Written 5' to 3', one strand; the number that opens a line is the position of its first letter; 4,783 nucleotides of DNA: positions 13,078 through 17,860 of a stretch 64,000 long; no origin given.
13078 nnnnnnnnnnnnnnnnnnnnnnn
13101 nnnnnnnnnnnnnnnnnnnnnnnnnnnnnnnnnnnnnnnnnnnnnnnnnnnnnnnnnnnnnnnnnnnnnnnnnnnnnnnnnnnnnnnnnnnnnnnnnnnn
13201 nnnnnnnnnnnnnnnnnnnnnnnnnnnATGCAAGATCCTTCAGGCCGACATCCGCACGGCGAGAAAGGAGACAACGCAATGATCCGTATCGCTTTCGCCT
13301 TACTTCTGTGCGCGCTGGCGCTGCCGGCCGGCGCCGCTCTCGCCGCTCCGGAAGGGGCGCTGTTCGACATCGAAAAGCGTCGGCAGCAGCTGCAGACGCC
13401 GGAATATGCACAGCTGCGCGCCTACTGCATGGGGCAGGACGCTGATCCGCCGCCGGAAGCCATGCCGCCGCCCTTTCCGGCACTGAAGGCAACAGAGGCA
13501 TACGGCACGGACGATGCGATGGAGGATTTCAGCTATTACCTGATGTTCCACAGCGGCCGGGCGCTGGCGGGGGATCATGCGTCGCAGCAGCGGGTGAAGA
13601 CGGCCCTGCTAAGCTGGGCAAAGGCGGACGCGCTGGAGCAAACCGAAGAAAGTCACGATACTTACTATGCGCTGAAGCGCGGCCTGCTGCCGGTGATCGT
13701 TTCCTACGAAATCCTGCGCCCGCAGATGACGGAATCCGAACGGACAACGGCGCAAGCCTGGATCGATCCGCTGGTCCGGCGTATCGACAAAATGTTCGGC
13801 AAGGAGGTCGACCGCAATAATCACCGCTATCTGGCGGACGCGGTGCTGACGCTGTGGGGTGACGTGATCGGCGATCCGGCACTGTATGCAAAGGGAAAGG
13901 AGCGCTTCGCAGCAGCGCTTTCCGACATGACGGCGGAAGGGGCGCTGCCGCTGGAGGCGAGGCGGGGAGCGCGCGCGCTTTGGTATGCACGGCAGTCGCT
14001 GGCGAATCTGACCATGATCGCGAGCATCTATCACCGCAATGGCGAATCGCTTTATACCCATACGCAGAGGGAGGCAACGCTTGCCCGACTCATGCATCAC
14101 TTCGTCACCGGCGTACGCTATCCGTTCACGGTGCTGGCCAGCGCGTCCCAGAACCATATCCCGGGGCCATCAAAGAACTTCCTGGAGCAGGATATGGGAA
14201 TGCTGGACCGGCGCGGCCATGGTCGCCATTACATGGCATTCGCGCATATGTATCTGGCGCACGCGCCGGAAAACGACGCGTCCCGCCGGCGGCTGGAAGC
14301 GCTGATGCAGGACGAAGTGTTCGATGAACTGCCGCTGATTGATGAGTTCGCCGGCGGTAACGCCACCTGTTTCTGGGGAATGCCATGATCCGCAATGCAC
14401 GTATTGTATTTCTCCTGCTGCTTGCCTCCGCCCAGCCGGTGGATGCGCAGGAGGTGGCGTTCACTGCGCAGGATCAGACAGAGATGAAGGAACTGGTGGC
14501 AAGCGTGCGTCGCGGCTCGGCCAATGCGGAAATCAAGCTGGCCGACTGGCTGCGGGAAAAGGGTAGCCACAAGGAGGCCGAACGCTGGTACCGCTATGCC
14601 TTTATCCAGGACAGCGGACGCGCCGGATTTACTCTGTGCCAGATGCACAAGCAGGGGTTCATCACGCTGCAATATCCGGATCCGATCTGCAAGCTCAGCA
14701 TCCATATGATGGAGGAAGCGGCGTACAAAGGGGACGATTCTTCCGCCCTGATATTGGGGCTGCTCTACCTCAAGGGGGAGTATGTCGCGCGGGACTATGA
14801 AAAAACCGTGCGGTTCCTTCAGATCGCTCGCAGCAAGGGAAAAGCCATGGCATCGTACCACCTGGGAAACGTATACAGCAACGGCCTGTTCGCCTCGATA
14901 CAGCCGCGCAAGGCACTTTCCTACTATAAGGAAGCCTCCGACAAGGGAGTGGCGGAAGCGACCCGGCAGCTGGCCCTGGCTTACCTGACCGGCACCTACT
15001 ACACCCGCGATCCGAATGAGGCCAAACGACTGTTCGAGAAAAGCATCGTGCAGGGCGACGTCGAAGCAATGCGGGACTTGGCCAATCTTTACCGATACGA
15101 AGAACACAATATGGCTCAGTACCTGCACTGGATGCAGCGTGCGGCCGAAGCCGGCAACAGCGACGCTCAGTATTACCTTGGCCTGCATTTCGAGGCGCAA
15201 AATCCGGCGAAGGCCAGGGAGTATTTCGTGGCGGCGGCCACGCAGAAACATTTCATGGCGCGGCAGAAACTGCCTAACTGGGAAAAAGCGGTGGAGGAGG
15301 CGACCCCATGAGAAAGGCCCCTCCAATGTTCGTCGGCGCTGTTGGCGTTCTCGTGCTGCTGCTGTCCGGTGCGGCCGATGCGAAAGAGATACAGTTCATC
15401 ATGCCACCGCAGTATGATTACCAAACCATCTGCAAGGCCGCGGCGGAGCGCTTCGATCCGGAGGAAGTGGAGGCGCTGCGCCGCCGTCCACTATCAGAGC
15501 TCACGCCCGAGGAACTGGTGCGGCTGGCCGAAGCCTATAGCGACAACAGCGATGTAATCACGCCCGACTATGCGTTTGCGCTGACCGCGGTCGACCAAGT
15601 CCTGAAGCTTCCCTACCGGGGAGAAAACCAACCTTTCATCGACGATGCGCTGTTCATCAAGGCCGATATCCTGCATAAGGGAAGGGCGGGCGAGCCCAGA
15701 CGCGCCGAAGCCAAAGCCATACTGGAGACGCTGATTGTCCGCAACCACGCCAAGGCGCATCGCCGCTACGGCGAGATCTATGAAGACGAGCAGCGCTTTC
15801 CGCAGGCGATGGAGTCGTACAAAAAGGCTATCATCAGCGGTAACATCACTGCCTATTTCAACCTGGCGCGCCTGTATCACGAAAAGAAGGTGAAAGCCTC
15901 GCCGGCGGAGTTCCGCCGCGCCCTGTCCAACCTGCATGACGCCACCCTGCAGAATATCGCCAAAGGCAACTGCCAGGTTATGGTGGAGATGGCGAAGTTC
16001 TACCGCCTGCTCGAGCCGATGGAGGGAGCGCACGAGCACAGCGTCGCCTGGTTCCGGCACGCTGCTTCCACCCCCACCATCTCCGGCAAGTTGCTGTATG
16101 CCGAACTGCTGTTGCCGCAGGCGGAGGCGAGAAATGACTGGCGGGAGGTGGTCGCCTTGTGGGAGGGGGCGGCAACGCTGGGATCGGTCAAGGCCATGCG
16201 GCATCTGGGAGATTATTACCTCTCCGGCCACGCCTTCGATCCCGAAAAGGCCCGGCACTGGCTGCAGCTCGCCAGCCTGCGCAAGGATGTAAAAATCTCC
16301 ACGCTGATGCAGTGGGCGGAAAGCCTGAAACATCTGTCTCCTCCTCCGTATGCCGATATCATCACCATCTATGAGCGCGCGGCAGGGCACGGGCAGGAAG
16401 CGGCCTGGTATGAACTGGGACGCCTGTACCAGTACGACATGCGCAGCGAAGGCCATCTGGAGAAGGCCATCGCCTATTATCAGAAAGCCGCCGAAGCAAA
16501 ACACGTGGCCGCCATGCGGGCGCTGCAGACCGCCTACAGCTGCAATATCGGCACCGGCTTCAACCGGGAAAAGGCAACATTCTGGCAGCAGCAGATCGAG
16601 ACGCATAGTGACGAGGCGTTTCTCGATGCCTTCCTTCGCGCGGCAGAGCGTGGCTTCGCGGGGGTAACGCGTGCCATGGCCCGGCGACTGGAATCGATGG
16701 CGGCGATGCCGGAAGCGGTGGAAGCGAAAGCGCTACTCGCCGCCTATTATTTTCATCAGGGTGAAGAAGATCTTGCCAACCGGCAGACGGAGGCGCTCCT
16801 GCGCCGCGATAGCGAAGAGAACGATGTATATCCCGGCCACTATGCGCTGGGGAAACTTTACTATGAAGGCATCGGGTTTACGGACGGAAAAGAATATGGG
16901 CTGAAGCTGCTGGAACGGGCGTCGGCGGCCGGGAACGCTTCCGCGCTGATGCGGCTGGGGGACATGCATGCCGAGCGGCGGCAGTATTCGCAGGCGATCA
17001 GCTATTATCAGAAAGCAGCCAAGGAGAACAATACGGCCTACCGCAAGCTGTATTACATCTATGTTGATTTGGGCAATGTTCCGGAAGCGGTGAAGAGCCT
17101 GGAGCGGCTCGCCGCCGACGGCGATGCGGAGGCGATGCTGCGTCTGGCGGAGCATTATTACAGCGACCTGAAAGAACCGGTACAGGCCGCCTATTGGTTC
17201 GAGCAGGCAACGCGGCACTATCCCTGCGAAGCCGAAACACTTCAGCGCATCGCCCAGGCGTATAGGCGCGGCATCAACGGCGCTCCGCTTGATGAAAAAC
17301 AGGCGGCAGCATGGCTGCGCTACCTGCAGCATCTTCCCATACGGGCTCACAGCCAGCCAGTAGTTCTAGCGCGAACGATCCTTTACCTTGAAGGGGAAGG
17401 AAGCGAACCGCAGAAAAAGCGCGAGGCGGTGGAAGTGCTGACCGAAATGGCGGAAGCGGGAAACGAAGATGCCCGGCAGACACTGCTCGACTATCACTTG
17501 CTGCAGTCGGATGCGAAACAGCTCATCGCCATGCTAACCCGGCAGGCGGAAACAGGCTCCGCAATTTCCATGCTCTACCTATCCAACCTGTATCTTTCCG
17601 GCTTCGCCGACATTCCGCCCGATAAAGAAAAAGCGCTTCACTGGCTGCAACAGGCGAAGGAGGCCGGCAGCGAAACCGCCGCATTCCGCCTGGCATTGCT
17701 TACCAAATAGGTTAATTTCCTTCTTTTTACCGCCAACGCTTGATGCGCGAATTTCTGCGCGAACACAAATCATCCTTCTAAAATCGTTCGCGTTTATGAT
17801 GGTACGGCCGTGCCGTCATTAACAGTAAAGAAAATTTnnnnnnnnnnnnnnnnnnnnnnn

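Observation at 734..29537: Self-contained, rearranged alginate-type locus with extracellular remodelling enzymes and its own T1SS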

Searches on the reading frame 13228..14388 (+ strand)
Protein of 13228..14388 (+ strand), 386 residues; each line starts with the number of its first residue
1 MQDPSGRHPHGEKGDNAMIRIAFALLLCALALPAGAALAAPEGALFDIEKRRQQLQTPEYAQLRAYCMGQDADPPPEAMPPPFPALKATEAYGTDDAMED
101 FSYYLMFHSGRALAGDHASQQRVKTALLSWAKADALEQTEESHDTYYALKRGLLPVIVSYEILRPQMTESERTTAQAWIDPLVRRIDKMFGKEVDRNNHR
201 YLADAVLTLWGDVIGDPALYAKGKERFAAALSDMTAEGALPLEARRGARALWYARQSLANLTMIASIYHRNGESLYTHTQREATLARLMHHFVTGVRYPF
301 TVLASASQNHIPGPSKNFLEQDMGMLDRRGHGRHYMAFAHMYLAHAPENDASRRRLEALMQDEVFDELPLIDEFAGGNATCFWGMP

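Call 3: search_protein_families(library=pfam, proteins=[window:13228-14388:+])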
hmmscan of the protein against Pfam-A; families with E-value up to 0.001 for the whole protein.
window:13228-14388:+ (386 aa): 1 family
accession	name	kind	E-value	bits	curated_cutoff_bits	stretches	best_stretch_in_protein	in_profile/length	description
PF05426.18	Alginate_lyase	-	3.1e-22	79.8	22.2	1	165-298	133-271/275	Alginate lyase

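Call 5: search_protein_families(library=ncbifam, proteins=[window:13228-14388:+], max_evalue=0.01)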
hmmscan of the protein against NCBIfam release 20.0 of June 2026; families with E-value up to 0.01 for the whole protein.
window:13228-14388:+ (386 aa): 5 families
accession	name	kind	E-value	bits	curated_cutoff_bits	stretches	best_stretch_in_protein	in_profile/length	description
NF001469.0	PRK00325.1-4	equivalog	5.1e-21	75.1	366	1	121-306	112-303/360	polysaccharide lyase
NF001467.0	PRK00325.1-2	equivalog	7.4e-10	38.2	429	1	126-301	118-299/364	mannuronate-specific alginate lyase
NF001468.0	PRK00325.1-3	equivalog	5.8e-09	35.4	711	1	126-301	122-303/373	mannuronate-specific alginate lyase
NF001466.0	PRK00325.1-1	equivalog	1.4e-07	30.9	615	1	123-299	76-253/320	poly(beta-D-mannuronate) lyase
NF001470.0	PRK00325.1-5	equivalog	5.2e-06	25.6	743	1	123-307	116-306/367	mannuronate-specific alginate lyase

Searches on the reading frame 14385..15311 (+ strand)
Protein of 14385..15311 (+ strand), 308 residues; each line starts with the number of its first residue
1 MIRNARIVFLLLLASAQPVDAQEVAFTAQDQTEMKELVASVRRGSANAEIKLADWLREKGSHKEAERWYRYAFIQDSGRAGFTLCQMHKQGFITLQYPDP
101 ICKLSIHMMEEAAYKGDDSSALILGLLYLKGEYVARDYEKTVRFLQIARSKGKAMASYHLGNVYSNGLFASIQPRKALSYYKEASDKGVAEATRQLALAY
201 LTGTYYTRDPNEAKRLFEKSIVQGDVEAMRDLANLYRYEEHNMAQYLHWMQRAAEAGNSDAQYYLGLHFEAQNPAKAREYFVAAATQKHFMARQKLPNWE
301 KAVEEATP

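Call 3: search_protein_families(library=pfam, proteins=[window:14385-15311:+])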
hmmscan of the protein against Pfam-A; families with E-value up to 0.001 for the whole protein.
window:14385-15311:+ (308 aa): 2 families
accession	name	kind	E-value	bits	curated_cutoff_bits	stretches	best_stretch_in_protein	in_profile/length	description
PF08238.18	Sel1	-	4.2e-19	68.7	30.7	1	190-224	1-35/36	Sel1 repeat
PF23310.1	TPR_27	-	4.1e-05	23.6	27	0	213-269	15-71/110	Plant tetratrico peptide repeats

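Call 5: search_protein_families(library=ncbifam, proteins=[window:14385-15311:+], max_evalue=0.01)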
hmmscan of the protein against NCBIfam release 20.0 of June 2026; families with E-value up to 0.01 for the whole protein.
window:14385-15311:+ (308 aa): 6 families
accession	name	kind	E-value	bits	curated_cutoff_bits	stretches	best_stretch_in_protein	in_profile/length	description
NF033786.1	phenyl_MerG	equivalog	1e-09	38.7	350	1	108-201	55-156/217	phenylmercury resistance protein MerG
NF038194.1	AlgK_TPR_lipo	equivalog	1.4e-09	37.2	700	1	120-232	300-410/448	alginate biosynthesis TPR repeat lipoprotein AlgK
NF047621.1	FlgprotMotXVib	equivalog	1.6e-09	37.6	330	1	123-245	77-198/211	flagellar protein MotX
NF045484.1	TransRegExoR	equivalog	2.7e-07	30.1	450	1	180-259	151-229/267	exopolysaccharide production regulator ExoR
NF006430.0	PRK08699.1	equivalog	0.0044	16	481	1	175-252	175-250/325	DNA polymerase III subunit delta'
NF047373.1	BB0259_flg_lyt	exception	0.0044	15.8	234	1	252-293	47-89/705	flagellar assembly lytic transglycosylase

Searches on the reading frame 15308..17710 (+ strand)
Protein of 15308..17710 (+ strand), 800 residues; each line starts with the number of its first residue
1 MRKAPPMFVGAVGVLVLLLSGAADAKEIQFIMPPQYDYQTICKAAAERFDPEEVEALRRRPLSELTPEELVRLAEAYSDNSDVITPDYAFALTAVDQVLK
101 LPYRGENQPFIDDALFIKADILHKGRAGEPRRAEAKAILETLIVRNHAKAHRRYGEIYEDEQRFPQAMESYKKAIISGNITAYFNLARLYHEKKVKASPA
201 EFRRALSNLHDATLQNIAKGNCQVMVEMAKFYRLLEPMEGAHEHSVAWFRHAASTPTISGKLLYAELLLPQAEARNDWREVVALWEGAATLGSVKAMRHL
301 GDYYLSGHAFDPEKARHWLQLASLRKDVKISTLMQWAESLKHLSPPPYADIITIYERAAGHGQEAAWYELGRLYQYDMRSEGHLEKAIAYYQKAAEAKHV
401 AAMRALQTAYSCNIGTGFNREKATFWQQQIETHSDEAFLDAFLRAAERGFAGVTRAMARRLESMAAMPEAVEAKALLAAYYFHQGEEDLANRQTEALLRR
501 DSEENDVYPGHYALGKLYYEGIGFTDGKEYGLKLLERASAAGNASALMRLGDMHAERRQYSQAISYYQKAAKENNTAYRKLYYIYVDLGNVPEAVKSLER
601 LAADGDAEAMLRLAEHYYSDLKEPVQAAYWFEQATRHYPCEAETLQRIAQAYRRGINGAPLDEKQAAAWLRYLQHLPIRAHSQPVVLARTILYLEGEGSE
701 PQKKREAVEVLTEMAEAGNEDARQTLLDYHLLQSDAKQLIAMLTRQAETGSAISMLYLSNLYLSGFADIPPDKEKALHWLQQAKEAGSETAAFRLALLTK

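Call 4: search_protein_families(library=pfam, proteins=[window:15308-17710:+])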
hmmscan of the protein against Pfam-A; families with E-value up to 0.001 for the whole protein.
window:15308-17710:+ (800 aa): 8 families
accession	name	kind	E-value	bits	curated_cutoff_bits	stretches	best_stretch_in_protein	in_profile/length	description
PF08238.18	Sel1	-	1.4e-20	73.4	30.7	1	753-788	2-36/36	Sel1 repeat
PF13432.12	TPR_16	-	6.8e-09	36.5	32.7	1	585-638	7-61/65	Tetratricopeptide repeat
PF07719.23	TPR_2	-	8.2e-07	29.1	27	1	544-575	1-32/34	Tetratricopeptide repeat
PF00515.34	TPR_1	-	8.1e-06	25.9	27.8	1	544-573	1-30/34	Tetratricopeptide repeat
PF13176.12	TPR_7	-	1.8e-05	24.9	27.9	0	546-573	1-30/36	Tetratricopeptide repeat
PF13431.12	TPR_17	-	6e-05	23.4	24.4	0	179-193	12-26/34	Tetratricopeptide repeat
PF13428.12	TPR_14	-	0.00011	23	23.5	0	577-615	3-43/44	Tetratricopeptide repeat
PF13414.12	TPR_11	-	0.00042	20.4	26.8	0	155-193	1-41/42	TPR repeat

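Call 6: search_protein_families(library=ncbifam, proteins=[window:15308-17710:+], max_evalue=0.01)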
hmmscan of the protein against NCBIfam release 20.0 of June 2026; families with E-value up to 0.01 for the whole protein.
window:15308-17710:+ (800 aa): 3 families
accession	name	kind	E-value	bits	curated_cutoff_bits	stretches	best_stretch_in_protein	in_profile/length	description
NF047621.1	FlgprotMotXVib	equivalog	6.7e-06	25.7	330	0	356-432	100-176/211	flagellar protein MotX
NF040561.1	PrimPol_Msp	equivalog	3.4e-05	22.6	200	0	310-443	5-129/515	CRISPR-associated primase-polymerase type A1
NF033786.1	phenyl_MerG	equivalog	0.00029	20.9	350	0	745-794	138-187/217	phenylmercury resistance protein MerG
